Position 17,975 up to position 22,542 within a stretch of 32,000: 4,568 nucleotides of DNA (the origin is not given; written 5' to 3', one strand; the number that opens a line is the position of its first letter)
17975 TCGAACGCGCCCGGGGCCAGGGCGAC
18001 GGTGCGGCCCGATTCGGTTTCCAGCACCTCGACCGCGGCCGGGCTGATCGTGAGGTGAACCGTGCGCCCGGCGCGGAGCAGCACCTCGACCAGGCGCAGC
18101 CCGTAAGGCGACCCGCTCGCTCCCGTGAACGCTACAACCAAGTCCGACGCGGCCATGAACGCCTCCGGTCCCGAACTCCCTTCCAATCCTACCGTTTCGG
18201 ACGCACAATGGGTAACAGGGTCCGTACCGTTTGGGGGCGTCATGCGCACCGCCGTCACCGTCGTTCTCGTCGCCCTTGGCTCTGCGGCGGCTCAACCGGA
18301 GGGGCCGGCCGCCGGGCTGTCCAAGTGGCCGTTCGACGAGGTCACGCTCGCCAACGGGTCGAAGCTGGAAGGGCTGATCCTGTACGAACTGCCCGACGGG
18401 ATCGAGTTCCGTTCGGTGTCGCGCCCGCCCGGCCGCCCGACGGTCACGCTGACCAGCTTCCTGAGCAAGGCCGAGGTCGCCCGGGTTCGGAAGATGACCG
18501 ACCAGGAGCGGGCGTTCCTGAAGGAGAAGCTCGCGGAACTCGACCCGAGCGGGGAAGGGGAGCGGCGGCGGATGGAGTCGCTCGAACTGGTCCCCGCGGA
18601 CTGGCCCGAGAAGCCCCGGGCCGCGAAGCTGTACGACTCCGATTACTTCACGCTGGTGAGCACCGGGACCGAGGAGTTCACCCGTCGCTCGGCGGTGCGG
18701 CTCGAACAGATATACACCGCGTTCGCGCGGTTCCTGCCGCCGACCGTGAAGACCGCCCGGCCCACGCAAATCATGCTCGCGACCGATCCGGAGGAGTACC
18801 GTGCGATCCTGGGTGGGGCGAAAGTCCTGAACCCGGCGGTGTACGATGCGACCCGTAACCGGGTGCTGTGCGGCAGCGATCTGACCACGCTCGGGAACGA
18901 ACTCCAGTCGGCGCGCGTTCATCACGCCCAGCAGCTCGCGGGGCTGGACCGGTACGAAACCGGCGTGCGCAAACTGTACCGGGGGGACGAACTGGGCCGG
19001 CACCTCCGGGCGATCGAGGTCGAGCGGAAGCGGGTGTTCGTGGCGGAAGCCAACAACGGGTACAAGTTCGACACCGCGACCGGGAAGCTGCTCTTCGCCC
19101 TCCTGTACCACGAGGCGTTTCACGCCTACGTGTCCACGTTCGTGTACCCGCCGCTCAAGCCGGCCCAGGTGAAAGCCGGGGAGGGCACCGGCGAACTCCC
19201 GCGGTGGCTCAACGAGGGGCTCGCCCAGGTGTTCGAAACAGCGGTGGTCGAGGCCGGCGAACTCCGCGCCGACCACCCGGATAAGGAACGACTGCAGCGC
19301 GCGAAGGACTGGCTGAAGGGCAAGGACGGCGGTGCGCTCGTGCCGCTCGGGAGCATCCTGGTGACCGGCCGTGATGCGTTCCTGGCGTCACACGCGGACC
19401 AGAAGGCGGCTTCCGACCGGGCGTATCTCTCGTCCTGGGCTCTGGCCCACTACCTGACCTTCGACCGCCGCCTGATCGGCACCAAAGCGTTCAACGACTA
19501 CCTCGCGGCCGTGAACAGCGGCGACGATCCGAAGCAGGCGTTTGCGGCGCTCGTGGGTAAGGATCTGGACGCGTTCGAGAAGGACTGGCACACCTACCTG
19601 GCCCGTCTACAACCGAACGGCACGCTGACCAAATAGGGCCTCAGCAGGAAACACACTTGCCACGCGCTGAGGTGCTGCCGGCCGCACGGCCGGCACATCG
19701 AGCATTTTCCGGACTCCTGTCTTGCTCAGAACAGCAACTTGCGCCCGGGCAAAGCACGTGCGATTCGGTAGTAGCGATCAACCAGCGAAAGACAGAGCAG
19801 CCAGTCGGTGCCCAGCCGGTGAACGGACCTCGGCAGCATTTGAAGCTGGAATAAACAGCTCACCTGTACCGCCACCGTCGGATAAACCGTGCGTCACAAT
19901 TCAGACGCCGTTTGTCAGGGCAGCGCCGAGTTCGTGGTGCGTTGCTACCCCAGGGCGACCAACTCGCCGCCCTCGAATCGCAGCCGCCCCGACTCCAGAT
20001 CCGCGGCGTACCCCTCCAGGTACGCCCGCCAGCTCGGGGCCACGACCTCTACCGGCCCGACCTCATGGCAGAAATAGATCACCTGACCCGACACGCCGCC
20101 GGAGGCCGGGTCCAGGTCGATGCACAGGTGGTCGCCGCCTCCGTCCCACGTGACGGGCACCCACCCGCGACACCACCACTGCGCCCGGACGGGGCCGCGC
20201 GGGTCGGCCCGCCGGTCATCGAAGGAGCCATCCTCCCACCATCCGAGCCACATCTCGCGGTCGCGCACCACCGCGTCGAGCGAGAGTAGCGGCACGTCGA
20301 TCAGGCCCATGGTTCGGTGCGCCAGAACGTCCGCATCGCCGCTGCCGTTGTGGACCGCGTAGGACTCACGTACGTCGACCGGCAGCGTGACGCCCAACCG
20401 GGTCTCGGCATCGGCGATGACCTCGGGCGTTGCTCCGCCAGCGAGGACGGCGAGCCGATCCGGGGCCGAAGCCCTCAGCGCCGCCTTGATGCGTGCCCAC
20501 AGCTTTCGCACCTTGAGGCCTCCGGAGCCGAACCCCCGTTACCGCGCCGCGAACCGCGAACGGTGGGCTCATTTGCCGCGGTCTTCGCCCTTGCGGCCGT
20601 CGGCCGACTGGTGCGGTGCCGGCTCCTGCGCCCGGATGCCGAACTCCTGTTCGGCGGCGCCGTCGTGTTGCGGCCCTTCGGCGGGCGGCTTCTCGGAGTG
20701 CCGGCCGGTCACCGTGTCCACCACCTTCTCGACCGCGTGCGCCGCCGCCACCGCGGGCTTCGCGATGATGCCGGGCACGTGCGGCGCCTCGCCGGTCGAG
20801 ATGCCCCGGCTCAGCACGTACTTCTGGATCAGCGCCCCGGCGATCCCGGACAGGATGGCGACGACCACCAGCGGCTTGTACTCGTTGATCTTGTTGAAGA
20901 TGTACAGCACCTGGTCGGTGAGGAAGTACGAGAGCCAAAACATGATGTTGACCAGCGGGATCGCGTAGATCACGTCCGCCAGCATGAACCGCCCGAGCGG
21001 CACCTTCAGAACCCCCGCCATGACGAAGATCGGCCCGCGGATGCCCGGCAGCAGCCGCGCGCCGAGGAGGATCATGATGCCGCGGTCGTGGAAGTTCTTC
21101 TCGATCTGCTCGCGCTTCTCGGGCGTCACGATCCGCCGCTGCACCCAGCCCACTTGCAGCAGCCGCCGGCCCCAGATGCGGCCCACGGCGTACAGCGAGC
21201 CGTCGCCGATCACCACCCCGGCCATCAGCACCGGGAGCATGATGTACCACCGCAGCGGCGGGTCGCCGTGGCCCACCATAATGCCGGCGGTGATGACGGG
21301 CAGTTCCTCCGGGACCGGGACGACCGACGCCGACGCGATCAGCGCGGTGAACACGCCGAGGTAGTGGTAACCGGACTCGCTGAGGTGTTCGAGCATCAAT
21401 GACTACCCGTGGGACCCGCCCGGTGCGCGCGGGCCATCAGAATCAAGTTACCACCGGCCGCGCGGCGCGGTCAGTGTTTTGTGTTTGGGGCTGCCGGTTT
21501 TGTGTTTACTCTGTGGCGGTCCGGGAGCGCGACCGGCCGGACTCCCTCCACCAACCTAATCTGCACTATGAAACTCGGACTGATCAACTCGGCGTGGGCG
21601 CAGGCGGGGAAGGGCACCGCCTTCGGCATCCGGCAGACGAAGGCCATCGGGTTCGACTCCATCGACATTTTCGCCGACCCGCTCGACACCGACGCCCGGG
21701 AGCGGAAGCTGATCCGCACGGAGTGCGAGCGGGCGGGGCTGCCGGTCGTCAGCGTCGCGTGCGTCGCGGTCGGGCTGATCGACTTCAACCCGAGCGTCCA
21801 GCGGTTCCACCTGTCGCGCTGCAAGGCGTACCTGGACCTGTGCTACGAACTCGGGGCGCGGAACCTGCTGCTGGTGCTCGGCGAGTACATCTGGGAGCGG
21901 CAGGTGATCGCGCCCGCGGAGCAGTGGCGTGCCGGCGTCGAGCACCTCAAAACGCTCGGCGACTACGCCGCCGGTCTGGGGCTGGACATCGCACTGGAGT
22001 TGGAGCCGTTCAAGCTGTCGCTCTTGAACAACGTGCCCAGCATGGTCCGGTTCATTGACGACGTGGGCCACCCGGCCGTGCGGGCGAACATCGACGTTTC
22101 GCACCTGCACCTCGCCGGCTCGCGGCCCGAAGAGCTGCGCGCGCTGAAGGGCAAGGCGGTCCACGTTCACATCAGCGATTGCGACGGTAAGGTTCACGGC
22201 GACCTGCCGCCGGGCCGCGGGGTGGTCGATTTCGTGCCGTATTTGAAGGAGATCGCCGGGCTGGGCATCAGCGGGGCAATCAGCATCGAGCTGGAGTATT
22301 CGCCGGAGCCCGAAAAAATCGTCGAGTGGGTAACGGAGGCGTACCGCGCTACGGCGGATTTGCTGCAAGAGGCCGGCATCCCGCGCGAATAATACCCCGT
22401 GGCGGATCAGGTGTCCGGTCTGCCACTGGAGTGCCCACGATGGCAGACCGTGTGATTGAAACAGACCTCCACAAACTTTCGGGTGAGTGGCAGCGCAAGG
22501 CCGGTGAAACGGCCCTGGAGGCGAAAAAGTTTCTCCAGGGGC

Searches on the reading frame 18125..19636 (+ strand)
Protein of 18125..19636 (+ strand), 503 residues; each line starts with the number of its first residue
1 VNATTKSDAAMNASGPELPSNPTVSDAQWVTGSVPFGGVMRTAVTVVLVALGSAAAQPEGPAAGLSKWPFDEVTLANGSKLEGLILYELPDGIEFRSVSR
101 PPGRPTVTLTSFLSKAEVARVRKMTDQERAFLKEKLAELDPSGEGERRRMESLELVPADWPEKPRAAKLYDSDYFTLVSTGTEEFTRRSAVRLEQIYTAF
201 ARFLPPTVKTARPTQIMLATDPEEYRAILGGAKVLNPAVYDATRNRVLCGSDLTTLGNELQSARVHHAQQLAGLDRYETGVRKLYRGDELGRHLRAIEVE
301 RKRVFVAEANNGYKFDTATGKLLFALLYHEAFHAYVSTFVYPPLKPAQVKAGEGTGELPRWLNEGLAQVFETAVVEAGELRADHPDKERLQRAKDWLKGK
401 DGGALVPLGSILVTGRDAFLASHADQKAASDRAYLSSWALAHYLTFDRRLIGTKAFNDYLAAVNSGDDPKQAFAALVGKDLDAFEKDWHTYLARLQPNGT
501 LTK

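Call 69: search_protein_families(library=pfam, proteins=[window:18125-19636:+], max_evalue=0.001)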
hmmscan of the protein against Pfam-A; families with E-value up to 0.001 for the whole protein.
window:18125-19636:+ (503 aa): 1 family
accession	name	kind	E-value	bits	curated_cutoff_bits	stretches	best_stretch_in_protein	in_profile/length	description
PF07607.17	DUF1570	-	6.5e-06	26.9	22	1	356-448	24-111/129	Protein of unknown function (DUF1570)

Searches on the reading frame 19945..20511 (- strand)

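Call 69: search_protein_families(library=pfam, proteins=[window:19945-20511:-], max_evalue=0.001)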
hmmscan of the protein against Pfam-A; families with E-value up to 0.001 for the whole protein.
window:19945-20511:- (188 aa): 2 families
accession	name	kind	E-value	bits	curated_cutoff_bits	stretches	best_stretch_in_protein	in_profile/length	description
PF09346.15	SMI1_KNR4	-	4.7e-19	69.7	25.4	1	26-166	1-124/125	SMI1 / KNR4 family (SUKH-1)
PF14568.11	SUKH_6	-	5e-07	30.7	27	1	31-165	3-119/119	SMI1-KNR4 cell-wall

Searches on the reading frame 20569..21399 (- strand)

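Call 70: search_protein_families(library=pfam, proteins=[window:20569-21399:-], max_evalue=0.001)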
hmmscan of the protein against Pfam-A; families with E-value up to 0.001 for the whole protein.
window:20569-21399:- (276 aa): 1 family
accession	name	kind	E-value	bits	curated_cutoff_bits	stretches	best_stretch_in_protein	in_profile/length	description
PF09335.16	VTT_dom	-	1.1e-16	61.9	33.9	1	29-150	1-114/123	VTT domain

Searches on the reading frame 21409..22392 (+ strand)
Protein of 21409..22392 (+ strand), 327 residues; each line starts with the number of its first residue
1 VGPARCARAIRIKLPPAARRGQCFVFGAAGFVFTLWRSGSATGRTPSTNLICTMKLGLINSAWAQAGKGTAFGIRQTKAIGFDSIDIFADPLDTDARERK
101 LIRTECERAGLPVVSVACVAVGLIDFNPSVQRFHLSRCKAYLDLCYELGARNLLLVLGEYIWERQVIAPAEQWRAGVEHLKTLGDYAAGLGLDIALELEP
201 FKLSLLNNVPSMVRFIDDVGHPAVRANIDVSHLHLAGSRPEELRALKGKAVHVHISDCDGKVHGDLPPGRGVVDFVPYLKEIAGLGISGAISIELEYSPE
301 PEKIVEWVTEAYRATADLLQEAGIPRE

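Call 70: search_protein_families(library=pfam, proteins=[window:21409-22392:+], max_evalue=0.001)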
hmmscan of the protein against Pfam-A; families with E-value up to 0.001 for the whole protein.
window:21409-22392:+ (327 aa): 1 family
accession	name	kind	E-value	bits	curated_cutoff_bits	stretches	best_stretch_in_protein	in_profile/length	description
PF01261.30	AP_endonuc_2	-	5.2e-38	131.6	31.1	1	75-306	2-240/249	Xylose isomerase-like TIM barrel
